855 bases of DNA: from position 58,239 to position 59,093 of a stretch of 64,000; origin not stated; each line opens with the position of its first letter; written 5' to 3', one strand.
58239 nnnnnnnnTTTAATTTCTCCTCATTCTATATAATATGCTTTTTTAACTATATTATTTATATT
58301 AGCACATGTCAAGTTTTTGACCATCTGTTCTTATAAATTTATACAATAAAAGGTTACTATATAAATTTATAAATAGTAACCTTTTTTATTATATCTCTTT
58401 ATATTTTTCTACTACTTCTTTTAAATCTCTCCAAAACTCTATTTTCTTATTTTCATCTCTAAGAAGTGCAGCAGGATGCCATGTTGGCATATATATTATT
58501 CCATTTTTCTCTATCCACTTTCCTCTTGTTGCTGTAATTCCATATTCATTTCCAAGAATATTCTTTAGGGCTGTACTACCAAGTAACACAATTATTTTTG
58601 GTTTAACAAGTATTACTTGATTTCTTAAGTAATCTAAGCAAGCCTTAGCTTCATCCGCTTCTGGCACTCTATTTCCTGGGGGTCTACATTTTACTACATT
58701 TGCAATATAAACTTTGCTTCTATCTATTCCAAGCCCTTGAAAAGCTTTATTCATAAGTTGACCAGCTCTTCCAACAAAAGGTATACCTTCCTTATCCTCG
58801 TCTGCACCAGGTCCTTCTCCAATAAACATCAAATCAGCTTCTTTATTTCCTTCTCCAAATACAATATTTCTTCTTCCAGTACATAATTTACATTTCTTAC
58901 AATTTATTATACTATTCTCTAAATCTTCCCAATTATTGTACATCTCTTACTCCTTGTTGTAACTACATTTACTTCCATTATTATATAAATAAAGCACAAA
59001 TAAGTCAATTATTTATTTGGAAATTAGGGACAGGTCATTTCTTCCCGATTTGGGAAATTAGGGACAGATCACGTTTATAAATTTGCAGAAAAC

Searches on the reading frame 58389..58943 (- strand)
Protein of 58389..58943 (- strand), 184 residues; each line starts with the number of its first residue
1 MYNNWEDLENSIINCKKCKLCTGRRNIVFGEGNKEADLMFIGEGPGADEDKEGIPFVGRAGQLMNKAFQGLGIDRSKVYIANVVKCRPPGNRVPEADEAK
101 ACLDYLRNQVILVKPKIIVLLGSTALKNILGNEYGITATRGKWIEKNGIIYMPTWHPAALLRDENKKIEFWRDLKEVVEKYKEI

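Call 24: search_protein_families(library=ncbifam, proteins=[window:58389-58943:-], max_evalue=0.00001)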
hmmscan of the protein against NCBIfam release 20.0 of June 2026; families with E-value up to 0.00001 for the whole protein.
window:58389-58943:- (184 aa): 3 families
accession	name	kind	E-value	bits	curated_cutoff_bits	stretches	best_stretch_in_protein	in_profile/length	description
NF040953.1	Arch_udg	equivalog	1.4e-57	194.2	250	1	5-178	1-183/184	type-4 uracil-DNA glycosylase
TIGR00758.1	UDG_fam4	subfamily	2.7e-56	190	125.3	1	15-180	1-170/173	uracil-DNA glycosylase, family 4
TIGR03914.1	UDG_fam_dom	hypoth_equivalog_domain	2.2e-42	145.3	189.95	1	4-167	44-215/231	UdgX family uracil-DNA binding protein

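Call 43: find_encoding_contigs(protein=window:58389-58943:-, flank=2500, max_places=10)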
Protein window:58389-58943:- (184 aa): 23 contigs read that carry it; 10 places shown.
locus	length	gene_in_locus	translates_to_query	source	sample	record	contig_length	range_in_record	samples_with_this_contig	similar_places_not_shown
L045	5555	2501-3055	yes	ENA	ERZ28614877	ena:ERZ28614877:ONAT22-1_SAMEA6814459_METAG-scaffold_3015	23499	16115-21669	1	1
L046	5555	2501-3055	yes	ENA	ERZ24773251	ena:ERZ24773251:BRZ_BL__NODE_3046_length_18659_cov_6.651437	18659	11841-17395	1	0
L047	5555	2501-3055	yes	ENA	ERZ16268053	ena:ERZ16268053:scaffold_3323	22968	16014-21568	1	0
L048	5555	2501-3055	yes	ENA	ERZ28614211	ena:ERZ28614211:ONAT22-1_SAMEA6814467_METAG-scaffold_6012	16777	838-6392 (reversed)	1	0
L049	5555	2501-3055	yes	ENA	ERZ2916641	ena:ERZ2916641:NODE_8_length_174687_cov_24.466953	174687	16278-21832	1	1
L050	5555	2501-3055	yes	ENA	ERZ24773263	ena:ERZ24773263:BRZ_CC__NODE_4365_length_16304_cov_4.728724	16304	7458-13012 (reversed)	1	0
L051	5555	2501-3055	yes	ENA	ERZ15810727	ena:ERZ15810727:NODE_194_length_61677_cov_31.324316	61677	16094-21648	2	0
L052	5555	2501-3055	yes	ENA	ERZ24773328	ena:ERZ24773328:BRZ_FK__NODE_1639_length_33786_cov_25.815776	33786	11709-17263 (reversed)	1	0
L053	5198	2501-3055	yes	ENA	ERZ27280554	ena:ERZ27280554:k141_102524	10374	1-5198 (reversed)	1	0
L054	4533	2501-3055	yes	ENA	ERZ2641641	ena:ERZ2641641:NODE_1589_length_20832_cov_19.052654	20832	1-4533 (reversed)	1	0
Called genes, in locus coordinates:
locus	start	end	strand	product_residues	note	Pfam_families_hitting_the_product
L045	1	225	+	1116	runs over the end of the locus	PF21445:ADDB_N, PF27467:AddB_5th, PF12705:PDDEXK_1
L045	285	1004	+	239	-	PF02578:Cu-oxidase_4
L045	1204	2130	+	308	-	PF02016:Peptidase_S66, PF17676:Peptidase_S66C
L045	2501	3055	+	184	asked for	PF03167:UDG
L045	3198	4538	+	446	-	PF14691:Fer4_20, PF07992:Pyr_redox_2 (weak), PF01946:Thi4 (weak), PF01494:FAD_binding_3 (weak), PF07992:Pyr_redox_2, PF13450:NAD_binding_8, PF13738:Pyr_redox_3, PF00070:Pyr_redox, +4 more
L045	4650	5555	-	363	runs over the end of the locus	-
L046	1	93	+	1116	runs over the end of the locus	PF21445:ADDB_N, PF27467:AddB_5th, PF12705:PDDEXK_1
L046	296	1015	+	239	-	PF02578:Cu-oxidase_4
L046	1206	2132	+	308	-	PF02016:Peptidase_S66, PF17676:Peptidase_S66C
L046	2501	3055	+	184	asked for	PF03167:UDG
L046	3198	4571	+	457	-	PF14691:Fer4_20, PF01946:Thi4 (faint), PF01262:AlaDh_PNT_C (faint), PF01494:FAD_binding_3 (weak), PF07992:Pyr_redox_2, PF13450:NAD_binding_8, PF13738:Pyr_redox_3, PF00070:Pyr_redox, +4 more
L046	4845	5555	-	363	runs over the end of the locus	-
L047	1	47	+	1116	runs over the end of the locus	PF21445:ADDB_N, PF27467:AddB_5th, PF12705:PDDEXK_1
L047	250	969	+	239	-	PF02578:Cu-oxidase_4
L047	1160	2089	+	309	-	PF02016:Peptidase_S66, PF17676:Peptidase_S66C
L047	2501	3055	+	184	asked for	PF03167:UDG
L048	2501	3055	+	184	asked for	PF03167:UDG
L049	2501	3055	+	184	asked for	PF03167:UDG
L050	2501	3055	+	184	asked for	PF03167:UDG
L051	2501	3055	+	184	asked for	PF03167:UDG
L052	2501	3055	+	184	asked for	PF03167:UDG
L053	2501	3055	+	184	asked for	PF03167:UDG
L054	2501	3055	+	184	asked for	PF03167:UDG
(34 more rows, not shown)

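Call 70: find_homologous_proteins(query=window:58389-58943:-, max_evalue=1e-40)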
Query window:58389-58943:- (184 aa): 7903 proteins with E <= 1e-40 among 8000 candidates; the best 120 are listed.
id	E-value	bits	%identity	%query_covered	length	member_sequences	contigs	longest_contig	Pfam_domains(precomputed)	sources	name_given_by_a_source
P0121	1.3e-116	405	95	100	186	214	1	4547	PF03167.26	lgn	-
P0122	2.6e-116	404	96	100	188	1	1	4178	PF03167.26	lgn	-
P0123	6.2e-113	393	91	100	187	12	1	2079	PF03167.26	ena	-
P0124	5.2e-109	380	90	100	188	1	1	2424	PF03167.26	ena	-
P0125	6.6e-106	370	85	100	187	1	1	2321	PF03167.26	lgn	-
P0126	1.3e-105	369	86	100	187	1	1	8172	PF03167.26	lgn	-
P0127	3.9e-105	367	85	100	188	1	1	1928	PF03167.26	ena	-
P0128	9.3e-104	363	85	100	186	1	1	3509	PF03167.26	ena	-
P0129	1.6e-103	362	85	100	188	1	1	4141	PF03167.26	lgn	-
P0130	6.7e-103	360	84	100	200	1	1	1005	PF03167.26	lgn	-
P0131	1.2e-102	359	84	100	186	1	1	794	PF03167.26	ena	-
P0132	1.4e-102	359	83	100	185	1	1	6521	PF03167.26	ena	-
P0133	1.5e-102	359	83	100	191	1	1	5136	PF03167.26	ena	-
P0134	1.5e-102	359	83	100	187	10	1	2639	PF03167.26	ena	-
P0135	2.0e-102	359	84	99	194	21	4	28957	PF03167.26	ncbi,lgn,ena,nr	ncbi:MAG: uracil-DNA glycosylase [Clostridia bacterium]|nr:uracil-DNA glycosylase [Clostridia bacter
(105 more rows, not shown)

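Call 71: find_encoding_contigs(protein=P0121, flank=2500, max_places=2)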
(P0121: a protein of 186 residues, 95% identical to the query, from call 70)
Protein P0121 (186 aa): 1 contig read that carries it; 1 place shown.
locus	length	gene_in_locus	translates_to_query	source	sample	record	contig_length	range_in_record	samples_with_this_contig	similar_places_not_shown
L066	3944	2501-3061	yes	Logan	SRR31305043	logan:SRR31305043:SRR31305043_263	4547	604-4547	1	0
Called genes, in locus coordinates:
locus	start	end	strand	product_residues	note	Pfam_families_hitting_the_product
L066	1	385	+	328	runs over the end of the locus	?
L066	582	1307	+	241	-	PF02578:Cu-oxidase_4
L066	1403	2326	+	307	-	PF02016:Peptidase_S66, PF17676:Peptidase_S66C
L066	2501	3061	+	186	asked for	PF03167:UDG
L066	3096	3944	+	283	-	?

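Call 72: find_encoding_contigs(protein=P0126, flank=2500, max_places=2)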
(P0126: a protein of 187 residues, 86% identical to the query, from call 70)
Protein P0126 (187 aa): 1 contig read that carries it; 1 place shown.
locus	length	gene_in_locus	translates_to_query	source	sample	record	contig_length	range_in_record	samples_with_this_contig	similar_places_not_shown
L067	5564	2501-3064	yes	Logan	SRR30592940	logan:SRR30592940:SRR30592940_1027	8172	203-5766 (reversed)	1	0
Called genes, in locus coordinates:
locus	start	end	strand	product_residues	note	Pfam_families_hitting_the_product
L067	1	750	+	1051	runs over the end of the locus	?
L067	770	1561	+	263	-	PF02578:Cu-oxidase_4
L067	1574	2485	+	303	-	PF02016:Peptidase_S66, PF17676:Peptidase_S66C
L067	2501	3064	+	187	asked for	PF03167:UDG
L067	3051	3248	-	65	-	-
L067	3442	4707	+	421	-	PF14691:Fer4_20, PF01266:DAO (weak), PF01494:FAD_binding_3 (weak), PF01946:Thi4 (weak), PF07992:Pyr_redox_2, PF13450:NAD_binding_8, PF13738:Pyr_redox_3, PF00070:Pyr_redox, +4 more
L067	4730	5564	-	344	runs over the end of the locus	?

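Call 73: find_encoding_contigs(protein=P0135, flank=2500, max_places=2)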
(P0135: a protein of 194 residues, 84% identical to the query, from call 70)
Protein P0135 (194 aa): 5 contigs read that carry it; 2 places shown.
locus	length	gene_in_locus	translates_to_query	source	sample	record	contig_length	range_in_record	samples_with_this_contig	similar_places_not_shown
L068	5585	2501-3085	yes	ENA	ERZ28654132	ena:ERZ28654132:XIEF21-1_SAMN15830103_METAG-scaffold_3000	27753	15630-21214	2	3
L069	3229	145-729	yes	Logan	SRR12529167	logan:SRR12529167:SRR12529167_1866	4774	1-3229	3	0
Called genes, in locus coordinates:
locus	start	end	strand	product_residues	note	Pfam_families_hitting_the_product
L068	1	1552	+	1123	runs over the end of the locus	PF21445:ADDB_N, PF27467:AddB_5th, PF12705:PDDEXK_1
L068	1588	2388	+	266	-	PF02578:Cu-oxidase_4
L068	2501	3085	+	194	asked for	PF03167:UDG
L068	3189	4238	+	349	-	PF08287:DASH_Spc19 (weak), PF02368:Big_2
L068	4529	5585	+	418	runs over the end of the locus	PF14691:Fer4_20, PF01946:Thi4 (weak), PF00890:FAD_binding_2 (weak), PF01266:DAO (weak), PF01494:FAD_binding_3, PF07992:Pyr_redox_2, PF13450:NAD_binding_8, PF13738:Pyr_redox_3, +7 more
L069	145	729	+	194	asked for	PF03167:UDG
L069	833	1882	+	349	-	PF08287:DASH_Spc19 (weak), PF02368:Big_2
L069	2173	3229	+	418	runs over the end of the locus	PF14691:Fer4_20, PF01946:Thi4 (weak), PF00890:FAD_binding_2 (weak), PF01266:DAO (weak), PF01494:FAD_binding_3, PF07992:Pyr_redox_2, PF13450:NAD_binding_8, PF13738:Pyr_redox_3, +7 more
